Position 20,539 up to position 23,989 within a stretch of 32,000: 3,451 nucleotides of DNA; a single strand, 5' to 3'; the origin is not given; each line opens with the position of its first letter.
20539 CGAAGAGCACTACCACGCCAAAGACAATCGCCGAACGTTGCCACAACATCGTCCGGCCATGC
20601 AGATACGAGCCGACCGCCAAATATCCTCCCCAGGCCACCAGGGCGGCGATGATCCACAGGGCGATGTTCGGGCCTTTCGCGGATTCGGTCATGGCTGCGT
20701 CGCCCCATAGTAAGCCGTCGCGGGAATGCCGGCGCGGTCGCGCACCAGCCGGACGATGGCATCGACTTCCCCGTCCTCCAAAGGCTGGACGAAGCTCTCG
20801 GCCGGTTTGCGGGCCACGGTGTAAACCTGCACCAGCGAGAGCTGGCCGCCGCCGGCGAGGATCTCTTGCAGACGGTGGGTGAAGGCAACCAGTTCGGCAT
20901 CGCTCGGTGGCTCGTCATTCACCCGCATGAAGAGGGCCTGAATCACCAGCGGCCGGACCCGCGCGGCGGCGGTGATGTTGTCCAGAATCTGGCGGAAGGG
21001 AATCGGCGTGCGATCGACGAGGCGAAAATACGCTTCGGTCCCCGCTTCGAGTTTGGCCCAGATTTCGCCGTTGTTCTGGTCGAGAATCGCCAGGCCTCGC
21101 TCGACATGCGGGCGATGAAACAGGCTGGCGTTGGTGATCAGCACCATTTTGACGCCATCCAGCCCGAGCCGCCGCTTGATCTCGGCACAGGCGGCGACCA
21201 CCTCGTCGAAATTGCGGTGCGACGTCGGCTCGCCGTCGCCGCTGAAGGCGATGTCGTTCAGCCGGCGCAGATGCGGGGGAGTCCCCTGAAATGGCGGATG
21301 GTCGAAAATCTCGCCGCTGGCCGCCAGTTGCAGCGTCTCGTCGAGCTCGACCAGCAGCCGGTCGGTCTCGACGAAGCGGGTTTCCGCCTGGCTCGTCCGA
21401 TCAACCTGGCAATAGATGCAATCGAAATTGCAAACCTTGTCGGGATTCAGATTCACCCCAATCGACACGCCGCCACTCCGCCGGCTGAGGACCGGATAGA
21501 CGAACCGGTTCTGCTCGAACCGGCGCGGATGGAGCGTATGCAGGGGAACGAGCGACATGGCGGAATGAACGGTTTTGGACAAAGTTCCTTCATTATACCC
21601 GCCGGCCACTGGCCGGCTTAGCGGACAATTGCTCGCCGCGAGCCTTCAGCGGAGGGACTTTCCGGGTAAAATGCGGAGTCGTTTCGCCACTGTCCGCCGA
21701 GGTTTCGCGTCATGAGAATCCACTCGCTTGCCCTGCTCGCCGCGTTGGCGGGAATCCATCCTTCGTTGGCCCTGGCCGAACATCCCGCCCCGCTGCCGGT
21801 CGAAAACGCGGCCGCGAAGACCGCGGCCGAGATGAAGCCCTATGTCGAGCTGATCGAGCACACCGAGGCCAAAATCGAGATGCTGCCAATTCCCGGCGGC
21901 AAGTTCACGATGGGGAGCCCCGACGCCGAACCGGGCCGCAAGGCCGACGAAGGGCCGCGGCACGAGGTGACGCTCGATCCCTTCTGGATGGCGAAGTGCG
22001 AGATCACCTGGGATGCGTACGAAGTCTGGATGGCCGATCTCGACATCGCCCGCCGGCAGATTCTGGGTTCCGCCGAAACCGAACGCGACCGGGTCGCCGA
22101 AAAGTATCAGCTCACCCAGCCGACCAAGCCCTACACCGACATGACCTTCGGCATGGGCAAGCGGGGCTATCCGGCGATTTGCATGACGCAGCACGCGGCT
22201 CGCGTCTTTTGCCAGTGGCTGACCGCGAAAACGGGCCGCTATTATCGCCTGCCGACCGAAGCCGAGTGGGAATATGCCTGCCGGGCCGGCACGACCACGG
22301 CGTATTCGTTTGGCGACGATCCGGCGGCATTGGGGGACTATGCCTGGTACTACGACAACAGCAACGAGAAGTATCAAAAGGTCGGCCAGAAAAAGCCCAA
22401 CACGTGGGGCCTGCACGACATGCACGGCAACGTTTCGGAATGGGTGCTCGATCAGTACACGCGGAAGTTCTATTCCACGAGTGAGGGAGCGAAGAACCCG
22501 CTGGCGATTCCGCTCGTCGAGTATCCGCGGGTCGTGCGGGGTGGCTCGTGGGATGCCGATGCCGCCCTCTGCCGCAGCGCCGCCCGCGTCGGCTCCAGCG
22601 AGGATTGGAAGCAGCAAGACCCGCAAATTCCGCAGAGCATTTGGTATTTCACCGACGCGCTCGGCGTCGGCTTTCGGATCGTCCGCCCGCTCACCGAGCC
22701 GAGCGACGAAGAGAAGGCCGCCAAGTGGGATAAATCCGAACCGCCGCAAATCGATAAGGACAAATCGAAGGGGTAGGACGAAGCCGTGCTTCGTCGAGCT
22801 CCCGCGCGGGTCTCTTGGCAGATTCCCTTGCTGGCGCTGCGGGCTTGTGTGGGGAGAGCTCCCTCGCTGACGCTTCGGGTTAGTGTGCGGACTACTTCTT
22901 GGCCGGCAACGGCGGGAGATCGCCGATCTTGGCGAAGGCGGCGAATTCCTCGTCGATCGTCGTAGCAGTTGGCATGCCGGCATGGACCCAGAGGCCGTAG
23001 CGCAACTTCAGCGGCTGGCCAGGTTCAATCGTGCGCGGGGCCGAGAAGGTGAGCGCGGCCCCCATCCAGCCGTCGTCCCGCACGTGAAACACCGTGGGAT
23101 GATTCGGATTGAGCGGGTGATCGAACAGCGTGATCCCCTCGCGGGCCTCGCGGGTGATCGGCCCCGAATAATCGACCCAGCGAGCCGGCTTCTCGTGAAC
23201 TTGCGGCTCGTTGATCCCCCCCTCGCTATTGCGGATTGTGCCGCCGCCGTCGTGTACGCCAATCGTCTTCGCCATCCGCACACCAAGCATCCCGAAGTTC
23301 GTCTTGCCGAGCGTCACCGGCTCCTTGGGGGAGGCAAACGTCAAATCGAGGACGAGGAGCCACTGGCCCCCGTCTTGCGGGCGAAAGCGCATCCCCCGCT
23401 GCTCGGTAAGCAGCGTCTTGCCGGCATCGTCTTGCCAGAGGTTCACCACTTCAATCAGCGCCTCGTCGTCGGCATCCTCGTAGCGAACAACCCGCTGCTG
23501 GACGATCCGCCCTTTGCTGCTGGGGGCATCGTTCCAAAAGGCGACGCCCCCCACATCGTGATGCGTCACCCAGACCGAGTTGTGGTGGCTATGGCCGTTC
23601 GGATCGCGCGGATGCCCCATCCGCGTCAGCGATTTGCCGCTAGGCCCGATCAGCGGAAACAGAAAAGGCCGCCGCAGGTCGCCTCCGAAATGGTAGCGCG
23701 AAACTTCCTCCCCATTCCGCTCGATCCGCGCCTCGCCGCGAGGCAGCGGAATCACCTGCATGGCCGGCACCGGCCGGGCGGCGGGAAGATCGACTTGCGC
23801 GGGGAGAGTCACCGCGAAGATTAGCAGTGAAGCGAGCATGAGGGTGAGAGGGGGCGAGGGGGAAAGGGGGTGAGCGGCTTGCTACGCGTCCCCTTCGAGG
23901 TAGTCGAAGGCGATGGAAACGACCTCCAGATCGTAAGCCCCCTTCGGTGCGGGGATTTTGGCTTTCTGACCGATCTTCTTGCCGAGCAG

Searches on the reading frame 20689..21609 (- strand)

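Call 71: search_protein_families(library=pfam, proteins=[window:20689-21609:-], max_evalue=0.0001)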
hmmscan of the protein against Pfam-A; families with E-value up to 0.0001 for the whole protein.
window:20689-21609:- (306 aa): 1 family
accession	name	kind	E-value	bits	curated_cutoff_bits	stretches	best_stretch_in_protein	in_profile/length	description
PF04055.27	Radical_SAM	-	1.6e-08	35.4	29.5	1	59-234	6-158/166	Radical SAM superfamily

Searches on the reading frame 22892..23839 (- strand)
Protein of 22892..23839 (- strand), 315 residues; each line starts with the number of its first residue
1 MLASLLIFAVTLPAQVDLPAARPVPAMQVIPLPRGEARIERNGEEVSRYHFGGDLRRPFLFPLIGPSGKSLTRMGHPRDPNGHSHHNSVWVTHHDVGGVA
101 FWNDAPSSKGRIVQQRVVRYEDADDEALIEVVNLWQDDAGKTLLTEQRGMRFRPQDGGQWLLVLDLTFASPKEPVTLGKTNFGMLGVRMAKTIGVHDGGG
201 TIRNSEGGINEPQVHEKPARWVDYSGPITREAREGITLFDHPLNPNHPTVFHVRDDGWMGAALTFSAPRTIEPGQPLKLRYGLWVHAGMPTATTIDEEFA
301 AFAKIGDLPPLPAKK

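Call 72: search_protein_families(library=pfam, proteins=[window:22892-23839:-], max_evalue=0.0001)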
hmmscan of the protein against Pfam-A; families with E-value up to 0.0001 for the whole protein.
window:22892-23839:- (315 aa): 1 family
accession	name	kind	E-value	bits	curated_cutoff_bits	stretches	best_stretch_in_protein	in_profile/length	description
PF14100.11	DUF6807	-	7e-73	246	27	1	38-299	3-269/270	Family of unknown function (DUF6807)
